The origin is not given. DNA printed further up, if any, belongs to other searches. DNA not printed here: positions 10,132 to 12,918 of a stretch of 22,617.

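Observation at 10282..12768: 828-aa protein with three bilobed hydrophobic hairpins, each followed by an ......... motif (Inc-like internal triplication)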

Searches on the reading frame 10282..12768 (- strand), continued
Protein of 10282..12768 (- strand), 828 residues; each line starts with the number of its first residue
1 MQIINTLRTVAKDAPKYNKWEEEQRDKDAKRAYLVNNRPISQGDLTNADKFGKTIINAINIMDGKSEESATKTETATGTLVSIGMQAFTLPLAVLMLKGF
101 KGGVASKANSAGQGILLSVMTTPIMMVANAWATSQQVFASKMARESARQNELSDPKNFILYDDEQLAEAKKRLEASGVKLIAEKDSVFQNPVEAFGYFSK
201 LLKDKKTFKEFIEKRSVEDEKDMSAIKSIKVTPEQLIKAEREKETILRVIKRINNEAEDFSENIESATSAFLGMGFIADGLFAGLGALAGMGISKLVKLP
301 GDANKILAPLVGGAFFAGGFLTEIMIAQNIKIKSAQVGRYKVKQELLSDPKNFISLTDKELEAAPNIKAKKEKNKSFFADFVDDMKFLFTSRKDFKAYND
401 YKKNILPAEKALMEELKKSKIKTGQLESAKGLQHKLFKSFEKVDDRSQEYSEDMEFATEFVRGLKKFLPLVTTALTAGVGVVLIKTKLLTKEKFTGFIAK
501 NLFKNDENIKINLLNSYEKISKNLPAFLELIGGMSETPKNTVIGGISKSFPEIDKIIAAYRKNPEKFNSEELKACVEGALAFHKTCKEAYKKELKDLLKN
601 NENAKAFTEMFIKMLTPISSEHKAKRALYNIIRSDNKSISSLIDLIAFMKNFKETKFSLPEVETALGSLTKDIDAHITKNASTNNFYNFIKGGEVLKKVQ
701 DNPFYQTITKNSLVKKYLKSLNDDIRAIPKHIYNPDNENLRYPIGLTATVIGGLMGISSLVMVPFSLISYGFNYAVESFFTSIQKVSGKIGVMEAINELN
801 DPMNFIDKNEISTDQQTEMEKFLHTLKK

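Call 29: find_related_loci(query=A2, collection=genome_contigs, flank=6000)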
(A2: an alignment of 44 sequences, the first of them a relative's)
Query A2 (828 aa) in genome_contigs; peptide patterns used: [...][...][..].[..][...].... (x = any residue, [..] = any of these).
279 stretches matched a pattern; 249 encode a relative of the query (tblastn E <= 1e-3); the best 80 are kept; 80 distinct loci.
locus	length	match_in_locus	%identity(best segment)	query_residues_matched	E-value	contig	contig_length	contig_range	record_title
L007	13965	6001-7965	35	2-828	3e-62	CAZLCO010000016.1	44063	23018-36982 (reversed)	MAG TPA_asm: uncultured Gammaproteobacteria bacterium isolate SRP141376_co5_19 genome assembly, contig: NODE_1897_length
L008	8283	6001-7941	33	2-808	2e-61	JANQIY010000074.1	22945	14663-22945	MAG: Candidatus Gastranaerophilales bacterium isolate PL24a_bin.9 k99_2968140, whole genome shotgun sequence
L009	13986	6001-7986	30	2-814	1e-58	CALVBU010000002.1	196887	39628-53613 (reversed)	MAG: Candidatus Gastranaerophilales bacterium isolate BRZ_P__bin23 genome assembly, contig: BRZ_P__NODE_45_length_196887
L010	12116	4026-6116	33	1-821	1e-58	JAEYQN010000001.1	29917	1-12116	MAG: Cyanobacteria bacterium OH_CBB_238 k127_337907, whole genome shotgun sequence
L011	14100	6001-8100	30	2-805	3e-58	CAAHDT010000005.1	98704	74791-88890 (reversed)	TPA_asm: Candidatus Gastranaerophilales bacterium, isolate HGM07933, WGS project CAAHDT010000000 data, contig: SRS476326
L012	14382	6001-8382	26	2-805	1e-58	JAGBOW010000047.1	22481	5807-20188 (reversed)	Bacterium isolate RGIG9312 Yak_Abomasum-1__c398442, whole genome shotgun sequence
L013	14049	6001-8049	32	2-810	4e-58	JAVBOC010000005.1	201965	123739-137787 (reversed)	MAG: Candidatus Gastranaerophilaceae bacterium isolate EPI_MAG_00098 c_000000786014, whole genome shotgun sequence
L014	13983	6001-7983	31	2-813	6e-57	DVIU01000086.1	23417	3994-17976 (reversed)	MAG TPA_asm: Candidatus Scatousia excrementigallinarum isolate 6276 CHK98__C136270_L23417_ERR2241824, whole genome shotg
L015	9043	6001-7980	30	2-812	3e-56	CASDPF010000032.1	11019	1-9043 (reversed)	uncultured bacterium isolate T5_L3_314314_idba_bin.40 genome assembly, contig: T5_L3_314314_idba_bin.40.fa_scaffold_4881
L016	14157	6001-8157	30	2-809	6e-56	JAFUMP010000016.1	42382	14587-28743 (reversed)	Bacterium isolate RGIG4632 Roe_deer_Rectum-4__c192944, whole genome shotgun sequence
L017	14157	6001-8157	29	2-805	2e-56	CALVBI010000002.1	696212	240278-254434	MAG: Candidatus Gastranaerophilales bacterium isolate BRZ_DM__bin106 genome assembly, contig: BRZ_DM__NODE_3_length_6962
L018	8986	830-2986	29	2-805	5e-56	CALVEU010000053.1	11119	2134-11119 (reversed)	MAG: Candidatus Gastranaerophilales bacterium isolate BRZ_SC__bin9 genome assembly, contig: BRZ_SC__NODE_9397_length_111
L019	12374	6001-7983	33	2-809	2e-57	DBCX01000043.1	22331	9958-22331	MAG TPA_asm: Cyanobacteria bacterium UBA947 UBA947_contig_2299, whole genome shotgun sequence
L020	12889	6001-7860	34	3-818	2e-54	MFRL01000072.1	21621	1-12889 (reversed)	MAG: Candidatus Melainabacteria bacterium GWF2_37_15 gwf2_scaffold_4332, whole genome shotgun sequence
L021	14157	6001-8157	29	2-805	2e-54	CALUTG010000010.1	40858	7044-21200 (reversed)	MAG: Candidatus Gastranaerophilales bacterium isolate BRZ_QG__bin31 genome assembly, contig: BRZ_QG__NODE_1054_length_40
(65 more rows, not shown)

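Call 33: find_homologous_proteins(query=P0008, max_evalue=1e-10)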
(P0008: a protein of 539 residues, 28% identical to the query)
Query P0008 (539 aa): 674 proteins with E <= 1e-10 among 8000 candidates; the best 120 are listed.
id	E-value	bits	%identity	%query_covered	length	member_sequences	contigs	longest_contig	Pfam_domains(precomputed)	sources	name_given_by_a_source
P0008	0.0e+0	1147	100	100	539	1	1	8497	-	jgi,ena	-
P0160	0.0e+0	1021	88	100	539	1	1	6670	-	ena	-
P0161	2.8e-286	968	82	100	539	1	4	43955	-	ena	-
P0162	2.1e-277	939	81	100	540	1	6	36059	-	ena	-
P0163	7.0e-276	934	81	100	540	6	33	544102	-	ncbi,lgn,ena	-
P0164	2.7e-267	905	77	100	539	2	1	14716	-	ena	-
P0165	7.7e-254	861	74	100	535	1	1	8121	-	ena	-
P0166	9.7e-252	854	73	100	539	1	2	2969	-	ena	-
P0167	8.4e-251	851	72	100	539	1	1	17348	-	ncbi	-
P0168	3.1e-250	849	73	100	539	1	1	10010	-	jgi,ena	-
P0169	3.4e-250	849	72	100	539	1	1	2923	-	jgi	-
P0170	6.1e-250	848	72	100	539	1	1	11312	-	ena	-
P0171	6.2e-249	845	72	100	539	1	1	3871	-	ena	-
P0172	7.1e-249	844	73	100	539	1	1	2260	-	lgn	-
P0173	8.0e-247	838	71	100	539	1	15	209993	-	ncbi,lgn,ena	-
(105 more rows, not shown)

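Call 40: search_solved_structures(query=A3, max_evalue=10)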
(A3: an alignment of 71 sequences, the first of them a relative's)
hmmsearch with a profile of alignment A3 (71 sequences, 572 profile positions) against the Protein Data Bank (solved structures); distinct sequences matched with E-value up to 10: 2.
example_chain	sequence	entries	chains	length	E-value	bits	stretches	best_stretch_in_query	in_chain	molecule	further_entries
5jw7_A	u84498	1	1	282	1.6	10.4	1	46-82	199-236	E3 ubiquitin-protein ligase SopA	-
6s3l_A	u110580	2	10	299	8.2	8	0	462-527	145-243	Flagellar biosynthetic protein FliP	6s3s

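Call 41: search_protein_families(library=pfam, alignment_id=A2, max_evalue=0.01)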
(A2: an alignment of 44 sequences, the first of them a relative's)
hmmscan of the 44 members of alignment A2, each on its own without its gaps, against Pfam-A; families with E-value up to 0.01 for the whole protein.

A. member 1, P0001 (828 aa): 0 families

B. families by the number of members that match (of 44 scanned): 15 families
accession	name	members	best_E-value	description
PF06472.20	ABC_membrane_2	1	0.00022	ABC transporter transmembrane region 2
PF07526.16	POX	1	0.0014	Associated with HOX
PF18634.6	RXLR_WY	1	0.0019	RXLR phytopathogen effector protein WY-domain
PF18578.6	Raf1_N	1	0.0025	Rubisco accumulation factor 1 alpha helical domain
PF04948.18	Pox_A51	1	0.0027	Poxvirus A51 protein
PF04746.17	DUF575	1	0.0051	Protein of unknown function (DUF575)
PF21574.2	Cas9_PI_C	1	0.0052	CRISPR-associated endonuclease Cas9, C-terminal domain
PF00270.35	DEAD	1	0.0054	DEAD/DEAH box helicase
PF04791.21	LMBR1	1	0.0061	LMBR1-like membrane protein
PF15175.11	SPATA24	1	0.0063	Spermatogenesis-associated protein 24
PF07690.21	MFS_1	1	0.0074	Major Facilitator Superfamily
PF22107.2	Pch2_N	1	0.0076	Pch2 N-terminal domain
PF01837.22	HcyBio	1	0.0088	Homocysteine biosynthesis enzyme, sulfur-incorporation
PF24984.1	HEAT_EF3_GNC1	1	0.009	Elongation factor 3/GNC1 HEAT repeat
PF13624.11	SurA_N_3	1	0.0099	SurA-like N-terminal domain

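Call 42: predict_structure(alignment_id=A2)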
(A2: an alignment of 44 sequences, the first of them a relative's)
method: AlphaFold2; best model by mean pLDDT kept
length: 828 residues; sequences in the alignment: 44
mean_pLDDT: 72.6   pTM: 0.67
mean pLDDT of the five models: 72.6, 69.7, 67.5, 66.9, 66.7
residues with pLDDT >= 90: 262; 70-90: 211; 50-70: 174; < 50: 181
segments of 3 or more residues with pLDDT < 50: 275-278, 468-480, 527-551, 614-619, 632-711, 725-762
pLDDT, mean of each block of 10 residues (from residue 1): 84 93 96 96 96 95 88 86 79 70 69 71 80 90 91 94 96 93 75 88 92 90 88 95 97 95 86 57 55 60 67 64 75 92 97 97 95 86 87 94 93 96 95 95 94 84 59 44 53 65 57 64 52 36 38 63 75 68 57 58 59 48 63 46 45 42 39 35 34 34 44 49 46 41 37 38 58 77 92 97 91 86 86
secondary structure, 60 per line:
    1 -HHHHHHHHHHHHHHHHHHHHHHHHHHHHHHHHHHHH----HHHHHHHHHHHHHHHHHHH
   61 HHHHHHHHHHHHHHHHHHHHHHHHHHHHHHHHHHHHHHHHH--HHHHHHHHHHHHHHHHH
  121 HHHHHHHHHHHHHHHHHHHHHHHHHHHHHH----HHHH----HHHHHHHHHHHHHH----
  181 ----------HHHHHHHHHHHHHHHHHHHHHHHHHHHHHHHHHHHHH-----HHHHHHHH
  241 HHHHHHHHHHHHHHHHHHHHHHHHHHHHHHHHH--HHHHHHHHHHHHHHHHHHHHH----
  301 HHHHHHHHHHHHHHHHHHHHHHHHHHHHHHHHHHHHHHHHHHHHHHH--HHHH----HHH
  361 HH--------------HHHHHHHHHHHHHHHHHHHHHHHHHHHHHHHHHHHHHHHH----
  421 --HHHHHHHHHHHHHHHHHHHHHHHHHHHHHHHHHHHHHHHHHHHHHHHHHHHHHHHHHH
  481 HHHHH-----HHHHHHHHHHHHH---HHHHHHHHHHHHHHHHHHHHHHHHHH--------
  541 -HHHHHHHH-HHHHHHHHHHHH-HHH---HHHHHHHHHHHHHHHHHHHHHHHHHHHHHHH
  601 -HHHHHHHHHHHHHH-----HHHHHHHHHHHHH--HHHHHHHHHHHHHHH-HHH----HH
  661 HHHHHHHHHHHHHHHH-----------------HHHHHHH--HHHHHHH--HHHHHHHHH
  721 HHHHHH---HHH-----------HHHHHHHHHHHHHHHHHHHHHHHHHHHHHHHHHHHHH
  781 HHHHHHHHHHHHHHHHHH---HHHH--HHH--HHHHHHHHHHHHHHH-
elements in order (helices of 4 or more, strands of 3 or more residues): H2-37 H42-101 H104-150 H155-158 H163-176 H191-227 H233-273 H276-296 H301-347 H350-353 H358-362 H377-416 H423-485 H491-503 H507-532 H542-549 H551-562 H570-600 H602-615 H621-633 H636-650 H659-676 H694-700 H703-709 H712-726 H744-798 H802-805 H813-827
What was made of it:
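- The window protein models at pLDDT >90 in the pre, post and linker helices (call 42).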

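Call 45: fold_search(model_id=the predicted structure, library=pdb)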
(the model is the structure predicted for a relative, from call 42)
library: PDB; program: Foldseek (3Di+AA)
matches with E <= 10: 57; with E <= 0.001: 0
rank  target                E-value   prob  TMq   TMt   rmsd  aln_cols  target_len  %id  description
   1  9gm7_A                4.1e-01  0.04  0.07  0.06  79.2       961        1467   12  MukBEF in a nucleotide-bound state with open neck gate (monomer) (released 2025-03-26)
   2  7nyx_A                1.1e+00  0.04  0.09  0.06  79.9       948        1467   11  Cryo-EM structure of the MukBEF-MatP-DNA monomer (closed conformation) (released 2021-07-07)
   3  5och_F                1.4e+00  0.08  0.07  0.10  28.3       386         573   10  The crystal structure of human ABCB8 in an outward-facing state (released 2018-07-25)
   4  9yne_A                1.6e+00  0.03  0.05  0.02  44.8       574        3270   13  Motor domain of human dynein-1 in pre-power stroke bound to dynactin-p150glued-CC1B-ICD and LIS1 (released 2026-01-28)
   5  6yvu_B                1.8e+00  0.02  0.07  0.05  80.1       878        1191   12  Condensin complex from S.cerevisiae ATP-free apo non-engaged state (released 2020-07-15)
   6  6z9l_A                2.0e+00  0.02  0.06  0.07  112.2       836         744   11  Enterococcal PrgA (released 2020-09-16)
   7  8kgi_A                2.3e+00  0.04  0.08  0.14  30.9       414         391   11  Molecular mechanism of prostaglandin transporter SLCO2A1 (released 2024-08-21)
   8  9gm9_A                2.3e+00  0.02  0.06  0.05  48.1       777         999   11  MukBEF in a DNA capture state (released 2025-03-26)
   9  5y50                  2.3e+00  0.03  0.07  0.10  23.6       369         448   10  Crystal structure of eukaryotic MATE transporter AtDTX14 (released 2017-12-06)
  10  9qxu_A                2.4e+00  0.03  0.07  0.08  53.1       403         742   10  JetABC DNA loaded state monomer (open) (released 2025-10-01)
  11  7kyo_C                2.7e+00  0.04  0.05  0.14  26.8       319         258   11  PsaBC from Streptococcus pneumoniae in complex with Fab (released 2021-08-25)
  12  9vre                  2.7e+00  0.03  0.08  0.07  35.4       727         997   10  Cryo-EM structure of rice multidrug resistance protein 5 (MRP5) with InsP6 in state B (released 2026-04-01)
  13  5xjj                  2.9e+00  0.03  0.07  0.11  31.8       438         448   12  Crystal structure of a MATE family protein (released 2017-09-20)
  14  8w20_A                2.9e+00  0.03  0.09  0.10  62.5       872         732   10  Umb1 umbrella toxin particle (released 2024-04-17)
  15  7qcd_B                3.0e+00  0.02  0.07  0.06  117.2       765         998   10  CryoEM structure of the Smc5/6-holocomplex (composite structure) (released 2022-09-21)
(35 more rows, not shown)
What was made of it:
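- On Alpha-helical pore-forming toxins (ClyA/Hbl/Smh): Foldseek E is 5.9-6.9 with TM-score at most 0.15 (call 45).
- There are weak Foldseek hits to the SmhB pore and HblL1 (E 5.9-6.9, call 45).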

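Call 46: predict_structure(alignment_id=A3)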
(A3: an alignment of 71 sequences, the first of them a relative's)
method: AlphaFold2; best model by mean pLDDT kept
length: 539 residues; sequences in the alignment: 71
mean_pLDDT: 91.4   pTM: 0.88
mean pLDDT of the five models: 91.4, 90.1, 89.1, 88.5, 87.7
residues with pLDDT >= 90: 384; 70-90: 146; 50-70: 9; < 50: 0
segments of 3 or more residues with pLDDT < 50: none
pLDDT, mean of each block of 10 residues (from residue 1): 90 97 96 96 94 97 93 92 94 88 82 75 82 94 95 96 96 98 97 83 71 84 96 92 94 97 95 93 81 75 86 84 88 93 96 95 96 87 94 96 95 97 97 98 96 96 90 89 87 86 89 95 97 95
secondary structure, 60 per line:
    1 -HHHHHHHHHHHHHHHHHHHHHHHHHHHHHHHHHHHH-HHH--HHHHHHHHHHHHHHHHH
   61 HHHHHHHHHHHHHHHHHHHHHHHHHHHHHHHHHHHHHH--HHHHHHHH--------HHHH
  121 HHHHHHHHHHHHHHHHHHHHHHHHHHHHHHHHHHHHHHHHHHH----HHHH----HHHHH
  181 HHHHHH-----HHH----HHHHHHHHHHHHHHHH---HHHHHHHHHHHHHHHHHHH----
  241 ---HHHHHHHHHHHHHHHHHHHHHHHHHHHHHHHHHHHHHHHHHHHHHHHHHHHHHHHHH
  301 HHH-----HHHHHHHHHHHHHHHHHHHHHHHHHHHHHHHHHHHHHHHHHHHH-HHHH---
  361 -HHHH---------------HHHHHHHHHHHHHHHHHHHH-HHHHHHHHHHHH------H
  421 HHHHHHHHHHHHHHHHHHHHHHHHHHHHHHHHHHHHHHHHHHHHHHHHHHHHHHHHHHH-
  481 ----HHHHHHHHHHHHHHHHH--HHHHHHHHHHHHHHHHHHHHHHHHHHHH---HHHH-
elements in order: H2-37 H44-98 H101-108 H117-163 H168-171 H176-186 H199-214 H218-236 H244-303 H309-352 H354-357 H362-365 H381-400 H402-413 H420-479 H485-501 H504-531 H535-538
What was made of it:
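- It is all-helical with H44-98/H117-163, H244-303/H309-352 and H420-479/H485-531 (call 46). The long helical hairpins have hydrophobic tips (calls 42, 46).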
